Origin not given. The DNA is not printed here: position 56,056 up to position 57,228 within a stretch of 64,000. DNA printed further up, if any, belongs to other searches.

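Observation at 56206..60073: TIR, HNH, Abi_C and SIR2 gene string: Thoeris-like domain content in a non-Thoeris arrangement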

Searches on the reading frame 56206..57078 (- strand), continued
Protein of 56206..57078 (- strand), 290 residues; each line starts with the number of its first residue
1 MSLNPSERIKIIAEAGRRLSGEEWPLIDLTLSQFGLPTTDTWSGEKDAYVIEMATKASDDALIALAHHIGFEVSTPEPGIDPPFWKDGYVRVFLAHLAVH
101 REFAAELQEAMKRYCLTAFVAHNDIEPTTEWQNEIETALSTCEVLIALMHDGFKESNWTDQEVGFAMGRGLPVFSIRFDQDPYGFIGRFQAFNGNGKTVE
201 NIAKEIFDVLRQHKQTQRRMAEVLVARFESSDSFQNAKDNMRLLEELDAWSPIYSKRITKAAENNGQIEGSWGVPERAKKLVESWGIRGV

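Call 76: get_annotated_region(hit=H27, flank=5000)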
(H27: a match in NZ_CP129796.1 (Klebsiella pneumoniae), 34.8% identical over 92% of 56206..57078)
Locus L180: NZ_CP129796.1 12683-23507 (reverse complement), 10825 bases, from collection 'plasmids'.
description: Klebsiella pneumoniae strain 2020C07-229 plasmid p2020C07-229-90k, complete sequence
organism: Klebsiella pneumoniae (NCBI taxid 573)
taxonomy: Bacteria; Pseudomonadota; Gammaproteobacteria; Enterobacterales; Enterobacteriaceae; Klebsiella; Klebsiella pneumoniae
host: -; source: Homo sapiens,whole organism; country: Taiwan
typing (MOB-suite, as given by PLSDB): conjugative; replicon IncFIA,IncFII,rep_cluster_2183; relaxase MOBF,MOBF; mating-pair formation MPF_F
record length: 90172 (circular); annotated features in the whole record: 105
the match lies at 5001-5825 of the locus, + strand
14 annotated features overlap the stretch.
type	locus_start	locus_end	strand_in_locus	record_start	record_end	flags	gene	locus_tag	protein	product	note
CDS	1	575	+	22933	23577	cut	-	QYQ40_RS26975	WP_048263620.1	hypothetical protein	-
CDS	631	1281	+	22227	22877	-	-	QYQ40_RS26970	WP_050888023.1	DUF2726 domain-containing protein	-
CDS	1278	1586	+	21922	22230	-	-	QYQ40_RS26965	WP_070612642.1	hypothetical protein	-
CDS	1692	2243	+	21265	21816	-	-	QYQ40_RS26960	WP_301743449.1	phospholipase D family protein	-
CDS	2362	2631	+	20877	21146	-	repA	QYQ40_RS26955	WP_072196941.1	replication regulatory protein RepA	-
CDS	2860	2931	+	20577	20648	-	tap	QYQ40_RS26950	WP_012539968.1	RepA leader peptide Tap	GO:0006276 - plasmid maintenance [Evidence IEA]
CDS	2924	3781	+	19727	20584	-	repA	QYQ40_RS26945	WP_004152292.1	incFII family plasmid replication initiator RepA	GO:0006276 - plasmid maintenance [Evidence IEA]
CDS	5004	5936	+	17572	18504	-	-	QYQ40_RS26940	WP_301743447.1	toll/interleukin-1 receptor domain-containing protein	GO:0007165 - signal transduction [Evidence IEA]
CDS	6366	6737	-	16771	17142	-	-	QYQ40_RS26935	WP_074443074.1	hypothetical protein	-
CDS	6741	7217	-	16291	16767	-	-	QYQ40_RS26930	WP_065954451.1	hypothetical protein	-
CDS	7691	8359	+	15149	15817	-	-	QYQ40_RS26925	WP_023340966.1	epoxyqueuosine reductase QueH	-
CDS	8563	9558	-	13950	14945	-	-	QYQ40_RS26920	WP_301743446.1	IS110 family transposase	-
CDS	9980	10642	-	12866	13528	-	-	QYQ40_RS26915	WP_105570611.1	metalloregulator ArsR/SmtB family transcription factor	-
CDS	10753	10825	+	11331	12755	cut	-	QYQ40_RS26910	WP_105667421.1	MFS transporter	GO:0055085 - transmembrane transport [Evidence IEA]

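Call 77: get_annotated_region(hit=H30, flank=4000)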
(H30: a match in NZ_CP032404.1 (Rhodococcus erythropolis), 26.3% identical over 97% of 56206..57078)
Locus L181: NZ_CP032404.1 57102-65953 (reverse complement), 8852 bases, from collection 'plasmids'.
description: Rhodococcus erythropolis strain D310-1 plasmid unnamed, complete sequence
organism: Rhodococcus erythropolis (NCBI taxid 1833)
taxonomy: Bacteria; Actinomycetota; Actinomycetes; Mycobacteriales; Nocardiaceae; Rhodococcus; Rhodococcus erythropolis
host: -; source: mixed culture,soil; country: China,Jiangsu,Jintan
typing (MOB-suite, as given by PLSDB): mobilizable; relaxase MOBF
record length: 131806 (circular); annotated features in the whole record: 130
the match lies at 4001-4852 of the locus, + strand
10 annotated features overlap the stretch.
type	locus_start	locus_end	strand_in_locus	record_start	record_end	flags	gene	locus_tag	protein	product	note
CDS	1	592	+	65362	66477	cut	-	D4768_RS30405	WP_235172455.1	site-specific integrase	GO:0015074 - DNA integration [Evidence IEA]; GO:0006310 - DNA recombination [Evidence IEA]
CDS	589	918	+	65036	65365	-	-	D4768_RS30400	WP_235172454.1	helix-turn-helix transcriptional regulator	-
CDS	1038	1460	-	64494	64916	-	-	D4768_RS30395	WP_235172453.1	hypothetical protein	-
CDS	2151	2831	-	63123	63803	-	-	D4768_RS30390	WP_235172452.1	hypothetical protein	-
CDS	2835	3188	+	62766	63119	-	-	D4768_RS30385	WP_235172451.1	hypothetical protein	-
CDS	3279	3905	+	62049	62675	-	-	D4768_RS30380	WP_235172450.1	hypothetical protein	-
CDS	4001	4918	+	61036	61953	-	-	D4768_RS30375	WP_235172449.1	toll/interleukin-1 receptor domain-containing protein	GO:0007165 - signal transduction [Evidence IEA]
CDS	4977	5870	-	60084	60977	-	-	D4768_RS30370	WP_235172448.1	DUF4231 domain-containing protein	-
CDS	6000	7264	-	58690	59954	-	-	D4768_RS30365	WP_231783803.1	IS3 family transposase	-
CDS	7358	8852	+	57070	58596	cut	-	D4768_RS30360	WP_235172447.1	toll/interleukin-1 receptor domain-containing protein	GO:0007165 - signal transduction [Evidence IEA]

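Call 97: search_protein_families(library=padloc, alignment_id=A1, max_evalue=0.01)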
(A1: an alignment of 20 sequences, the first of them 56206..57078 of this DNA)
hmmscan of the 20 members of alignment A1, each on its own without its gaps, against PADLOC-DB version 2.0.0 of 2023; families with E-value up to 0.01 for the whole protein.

A. member 1, window:56206-57078:- (290 aa): 3 families
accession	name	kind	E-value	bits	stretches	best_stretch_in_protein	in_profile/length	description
PDLC00434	ThsB1|ThsB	-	7.1e-06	23.3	1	102-190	152-240/396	TIR-like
PDLC05001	PDC-S34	-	0.00011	19.3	1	204-269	287-351/384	-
PDLC00419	ThsB1|ThsB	-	0.0077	14.1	0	88-169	26-111/165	TIR-like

B. families by the number of members that match (of 20 scanned): 12 families
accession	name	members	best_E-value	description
PDLC00434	ThsB1|ThsB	20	3.3e-09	TIR-like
PDLC05001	PDC-S34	18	2.2e-05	-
PDLC02012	SAVED5--SAVED_TIR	16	2.1e-07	-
PDLC05062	PDC-S66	16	4.6e-06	-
PDLC00419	ThsB1|ThsB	16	7.3e-06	TIR-like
PDLC02962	RT-TIR_XII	14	0.00038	single gene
PDLC00436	ThsB1|ThsB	11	9e-05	TIR-like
PDLC04108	PD-T7-3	5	0.00029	-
PDLC02961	RT-TIR_XII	4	2.6e-05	single gene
PDLC00425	ThsB1|ThsB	1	0.00056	TIR-like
PDLC03772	RT_UG33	1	0.0011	DRT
PDLC00172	HamA1|HamA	1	0.0042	DUF1837 domain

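Call 100: fold_search(model_id=the predicted structure, library=viral)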
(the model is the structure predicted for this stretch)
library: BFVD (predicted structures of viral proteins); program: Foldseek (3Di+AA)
matches with E <= 10: 643; with E <= 0.001: 0
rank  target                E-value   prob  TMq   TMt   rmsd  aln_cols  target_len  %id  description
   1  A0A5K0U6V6            1.2e-03  1.00  0.31  0.50  11.8       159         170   12  Nucleoside 2-deoxyribosyltransferase [Yasminevirus sp. GU-2018]
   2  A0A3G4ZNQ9            1.3e-03  1.00  0.32  0.38  14.2       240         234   11  CD-NTase-associated protein 12/Pycsar effector protein TIR domain-containing protein [Terrestrivirus sp.]
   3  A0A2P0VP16            1.4e-03  1.00  0.27  0.09  15.8       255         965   12  TIR/WD40 domain-containing protein [Tetraselmis virus 1]
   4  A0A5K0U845            2.4e-03  0.97  0.27  0.25  20.3       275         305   14  Nucleoside 2-deoxyribosyltransferase (Fragment) [Yasminevirus sp. GU-2018]
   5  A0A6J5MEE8            3.6e-03  1.00  0.33  0.65   4.1       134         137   16  Nucleoside 2-deoxyribosyltransferase [uncultured Caudovirales phage]
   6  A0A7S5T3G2            6.0e-03  1.00  0.30  0.44   7.7       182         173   16  (no name in the UniProt tables at hand)
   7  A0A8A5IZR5            7.3e-03  0.96  0.26  0.18  19.9       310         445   11  (no name in the UniProt tables at hand)
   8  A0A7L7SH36            7.7e-03  1.00  0.33  0.60   4.4       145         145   14  Deoxyuridine triphosphatase [Gordonia phage Archimedes]
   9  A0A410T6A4            8.9e-03  0.99  0.27  0.26  14.2       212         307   11  (no name in the UniProt tables at hand)
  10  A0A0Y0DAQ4            9.7e-03  1.00  0.33  0.51   7.4       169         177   11  Nucleoside deoxyribosyltransferase [Mycobacterium phage Weiss13]
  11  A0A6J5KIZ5            1.0e-02  1.00  0.29  0.32  13.9       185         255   11  Uncharacterized protein [uncultured Caudovirales phage]
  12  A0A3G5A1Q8            1.7e-02  1.00  0.32  0.56  13.1       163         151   10  Nucleoside 2-deoxyribosyltransferase [Harvfovirus sp.]
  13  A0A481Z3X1            1.7e-02  0.98  0.27  0.42  13.3       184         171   14  Nucleoside 2-deoxyribosyltransferase like protein [Pithovirus LCPAC104]
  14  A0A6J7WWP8            2.3e-02  0.98  0.30  0.37  17.3       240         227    8  TtrR Response regulator [uncultured Caudovirales phage]
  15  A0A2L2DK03            3.1e-02  0.99  0.30  0.41  13.9       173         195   12  Uncharacterized protein [Acanthamoeba polyphaga mimivirus]
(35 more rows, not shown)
